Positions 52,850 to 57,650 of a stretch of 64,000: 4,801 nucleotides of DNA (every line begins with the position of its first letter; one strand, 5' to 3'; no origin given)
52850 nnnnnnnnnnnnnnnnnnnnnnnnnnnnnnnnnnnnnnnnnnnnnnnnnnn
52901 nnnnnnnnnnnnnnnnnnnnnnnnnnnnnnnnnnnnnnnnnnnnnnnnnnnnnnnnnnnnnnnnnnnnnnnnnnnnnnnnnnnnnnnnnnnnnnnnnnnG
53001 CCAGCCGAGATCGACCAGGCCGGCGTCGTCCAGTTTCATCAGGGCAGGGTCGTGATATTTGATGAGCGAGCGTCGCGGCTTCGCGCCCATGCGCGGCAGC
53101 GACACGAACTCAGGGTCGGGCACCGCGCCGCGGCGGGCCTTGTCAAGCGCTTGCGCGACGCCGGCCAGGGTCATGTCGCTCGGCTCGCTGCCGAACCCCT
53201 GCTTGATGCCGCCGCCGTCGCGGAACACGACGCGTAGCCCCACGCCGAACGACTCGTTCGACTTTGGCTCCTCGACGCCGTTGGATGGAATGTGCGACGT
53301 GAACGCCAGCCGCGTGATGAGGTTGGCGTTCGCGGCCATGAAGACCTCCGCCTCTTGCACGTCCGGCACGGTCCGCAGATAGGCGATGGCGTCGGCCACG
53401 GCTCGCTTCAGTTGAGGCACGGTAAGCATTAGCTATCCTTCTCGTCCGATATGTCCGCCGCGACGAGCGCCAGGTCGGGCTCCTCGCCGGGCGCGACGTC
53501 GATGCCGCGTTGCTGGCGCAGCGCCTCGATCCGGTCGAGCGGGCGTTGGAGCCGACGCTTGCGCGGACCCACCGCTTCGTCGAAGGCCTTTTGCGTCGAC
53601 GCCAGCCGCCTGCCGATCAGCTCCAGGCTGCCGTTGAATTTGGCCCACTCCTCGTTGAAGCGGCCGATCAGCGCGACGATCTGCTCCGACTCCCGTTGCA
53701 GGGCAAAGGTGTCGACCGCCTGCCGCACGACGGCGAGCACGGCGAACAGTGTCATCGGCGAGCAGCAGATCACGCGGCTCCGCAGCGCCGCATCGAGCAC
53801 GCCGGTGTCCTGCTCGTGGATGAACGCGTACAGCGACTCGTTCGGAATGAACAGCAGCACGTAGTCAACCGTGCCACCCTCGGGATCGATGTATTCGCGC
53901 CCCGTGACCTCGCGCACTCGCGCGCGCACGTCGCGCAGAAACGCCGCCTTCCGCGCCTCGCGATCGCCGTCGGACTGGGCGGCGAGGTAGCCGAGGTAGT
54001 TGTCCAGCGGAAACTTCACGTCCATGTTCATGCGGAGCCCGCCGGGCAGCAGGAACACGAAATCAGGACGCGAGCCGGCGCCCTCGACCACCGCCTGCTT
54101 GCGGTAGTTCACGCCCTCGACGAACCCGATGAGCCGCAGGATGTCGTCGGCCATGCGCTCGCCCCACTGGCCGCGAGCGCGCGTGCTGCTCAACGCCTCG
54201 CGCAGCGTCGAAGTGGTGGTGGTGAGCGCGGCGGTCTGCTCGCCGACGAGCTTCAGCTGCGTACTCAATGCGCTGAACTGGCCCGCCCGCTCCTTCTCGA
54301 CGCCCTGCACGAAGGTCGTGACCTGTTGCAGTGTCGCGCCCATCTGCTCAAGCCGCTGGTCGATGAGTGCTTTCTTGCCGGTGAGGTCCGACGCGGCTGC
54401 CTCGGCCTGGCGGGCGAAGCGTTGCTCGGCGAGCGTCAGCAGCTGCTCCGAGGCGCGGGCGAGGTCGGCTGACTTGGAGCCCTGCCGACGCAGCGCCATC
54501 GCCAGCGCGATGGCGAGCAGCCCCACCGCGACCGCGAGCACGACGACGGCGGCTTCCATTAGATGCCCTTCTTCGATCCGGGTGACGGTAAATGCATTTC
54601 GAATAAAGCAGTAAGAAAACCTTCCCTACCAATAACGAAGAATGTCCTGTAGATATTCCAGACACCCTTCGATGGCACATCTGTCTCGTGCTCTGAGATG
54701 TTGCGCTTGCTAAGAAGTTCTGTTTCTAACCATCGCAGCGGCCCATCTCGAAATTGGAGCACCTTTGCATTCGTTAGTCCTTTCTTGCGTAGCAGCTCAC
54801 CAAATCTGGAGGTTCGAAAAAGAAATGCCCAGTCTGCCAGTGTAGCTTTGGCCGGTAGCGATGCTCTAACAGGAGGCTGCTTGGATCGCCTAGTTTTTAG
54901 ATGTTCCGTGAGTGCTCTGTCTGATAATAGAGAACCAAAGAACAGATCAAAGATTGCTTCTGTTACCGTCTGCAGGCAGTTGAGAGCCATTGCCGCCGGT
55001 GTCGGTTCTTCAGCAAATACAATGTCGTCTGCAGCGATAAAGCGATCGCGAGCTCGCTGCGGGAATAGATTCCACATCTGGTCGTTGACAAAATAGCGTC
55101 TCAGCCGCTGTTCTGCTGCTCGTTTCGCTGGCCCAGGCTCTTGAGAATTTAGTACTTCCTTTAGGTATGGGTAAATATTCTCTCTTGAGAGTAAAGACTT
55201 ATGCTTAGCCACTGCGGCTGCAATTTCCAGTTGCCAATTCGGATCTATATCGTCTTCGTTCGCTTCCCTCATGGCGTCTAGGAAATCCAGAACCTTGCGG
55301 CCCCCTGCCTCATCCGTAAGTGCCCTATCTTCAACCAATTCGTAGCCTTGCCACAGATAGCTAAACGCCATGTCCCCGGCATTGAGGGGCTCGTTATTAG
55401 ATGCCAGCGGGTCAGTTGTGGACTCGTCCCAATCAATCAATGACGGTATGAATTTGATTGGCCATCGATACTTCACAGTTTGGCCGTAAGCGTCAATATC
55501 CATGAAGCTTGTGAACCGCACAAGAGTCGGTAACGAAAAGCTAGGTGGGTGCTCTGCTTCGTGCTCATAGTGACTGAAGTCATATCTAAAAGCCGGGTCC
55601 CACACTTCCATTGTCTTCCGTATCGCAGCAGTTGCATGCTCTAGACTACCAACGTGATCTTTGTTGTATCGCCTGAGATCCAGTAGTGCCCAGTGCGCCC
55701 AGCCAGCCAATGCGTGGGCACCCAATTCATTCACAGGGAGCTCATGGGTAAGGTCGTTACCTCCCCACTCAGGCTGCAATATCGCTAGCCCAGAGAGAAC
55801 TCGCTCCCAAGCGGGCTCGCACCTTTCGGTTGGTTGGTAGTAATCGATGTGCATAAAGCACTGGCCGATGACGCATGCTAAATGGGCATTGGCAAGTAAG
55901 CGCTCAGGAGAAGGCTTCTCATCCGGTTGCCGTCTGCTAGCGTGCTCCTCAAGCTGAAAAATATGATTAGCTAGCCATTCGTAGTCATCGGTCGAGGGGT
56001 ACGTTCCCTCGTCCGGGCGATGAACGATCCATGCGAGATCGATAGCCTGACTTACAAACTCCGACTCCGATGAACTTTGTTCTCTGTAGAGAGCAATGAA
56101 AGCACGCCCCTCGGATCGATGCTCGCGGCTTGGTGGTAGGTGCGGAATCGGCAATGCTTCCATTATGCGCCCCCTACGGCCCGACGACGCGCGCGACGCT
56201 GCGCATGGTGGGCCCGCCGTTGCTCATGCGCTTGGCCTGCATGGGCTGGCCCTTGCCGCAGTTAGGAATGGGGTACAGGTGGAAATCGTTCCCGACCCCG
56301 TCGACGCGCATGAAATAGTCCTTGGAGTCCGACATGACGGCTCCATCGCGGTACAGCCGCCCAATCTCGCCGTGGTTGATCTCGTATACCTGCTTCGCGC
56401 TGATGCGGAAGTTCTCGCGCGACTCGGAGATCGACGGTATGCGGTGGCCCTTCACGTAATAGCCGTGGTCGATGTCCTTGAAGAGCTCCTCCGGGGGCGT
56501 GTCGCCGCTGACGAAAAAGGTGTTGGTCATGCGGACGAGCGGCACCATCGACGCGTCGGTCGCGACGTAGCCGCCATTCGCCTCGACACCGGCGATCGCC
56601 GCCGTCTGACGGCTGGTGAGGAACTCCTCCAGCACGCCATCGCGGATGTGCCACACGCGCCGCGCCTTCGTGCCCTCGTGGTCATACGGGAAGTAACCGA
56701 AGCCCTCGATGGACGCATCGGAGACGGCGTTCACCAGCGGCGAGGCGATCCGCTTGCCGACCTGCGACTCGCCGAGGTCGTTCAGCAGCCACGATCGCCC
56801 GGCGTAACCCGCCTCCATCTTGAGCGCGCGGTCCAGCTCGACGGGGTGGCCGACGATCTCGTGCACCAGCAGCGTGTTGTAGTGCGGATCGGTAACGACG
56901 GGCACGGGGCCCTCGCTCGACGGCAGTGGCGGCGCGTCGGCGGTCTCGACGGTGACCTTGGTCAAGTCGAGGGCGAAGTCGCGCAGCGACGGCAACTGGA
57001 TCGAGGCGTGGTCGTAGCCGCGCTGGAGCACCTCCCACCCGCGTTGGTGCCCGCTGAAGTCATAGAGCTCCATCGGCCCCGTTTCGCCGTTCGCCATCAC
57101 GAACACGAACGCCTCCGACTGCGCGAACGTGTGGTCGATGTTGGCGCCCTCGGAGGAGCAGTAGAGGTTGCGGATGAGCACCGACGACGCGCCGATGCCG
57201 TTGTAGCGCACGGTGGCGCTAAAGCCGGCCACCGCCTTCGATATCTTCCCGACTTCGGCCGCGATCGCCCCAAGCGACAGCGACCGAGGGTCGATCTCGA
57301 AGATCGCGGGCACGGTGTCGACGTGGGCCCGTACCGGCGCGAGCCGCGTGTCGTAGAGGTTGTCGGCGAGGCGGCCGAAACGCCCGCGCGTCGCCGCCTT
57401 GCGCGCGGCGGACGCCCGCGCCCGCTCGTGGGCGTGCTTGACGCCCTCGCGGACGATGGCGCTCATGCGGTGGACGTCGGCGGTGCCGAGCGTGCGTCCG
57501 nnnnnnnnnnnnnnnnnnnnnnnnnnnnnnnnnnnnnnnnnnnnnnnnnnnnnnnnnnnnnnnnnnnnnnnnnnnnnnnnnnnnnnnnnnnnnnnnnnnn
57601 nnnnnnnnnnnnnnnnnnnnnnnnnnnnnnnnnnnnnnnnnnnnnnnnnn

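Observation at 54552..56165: Low-GC single-gene cassette bounded by a 10-bp direct repeat, inserted exactly at the rmuC start codon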

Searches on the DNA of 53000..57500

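Call 58: search_rna_families(source=window, start=53000, end=57500, threshold=evalue, max_evalue=1)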
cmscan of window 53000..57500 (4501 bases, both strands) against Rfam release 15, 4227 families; matches with E-value up to 1: 0.
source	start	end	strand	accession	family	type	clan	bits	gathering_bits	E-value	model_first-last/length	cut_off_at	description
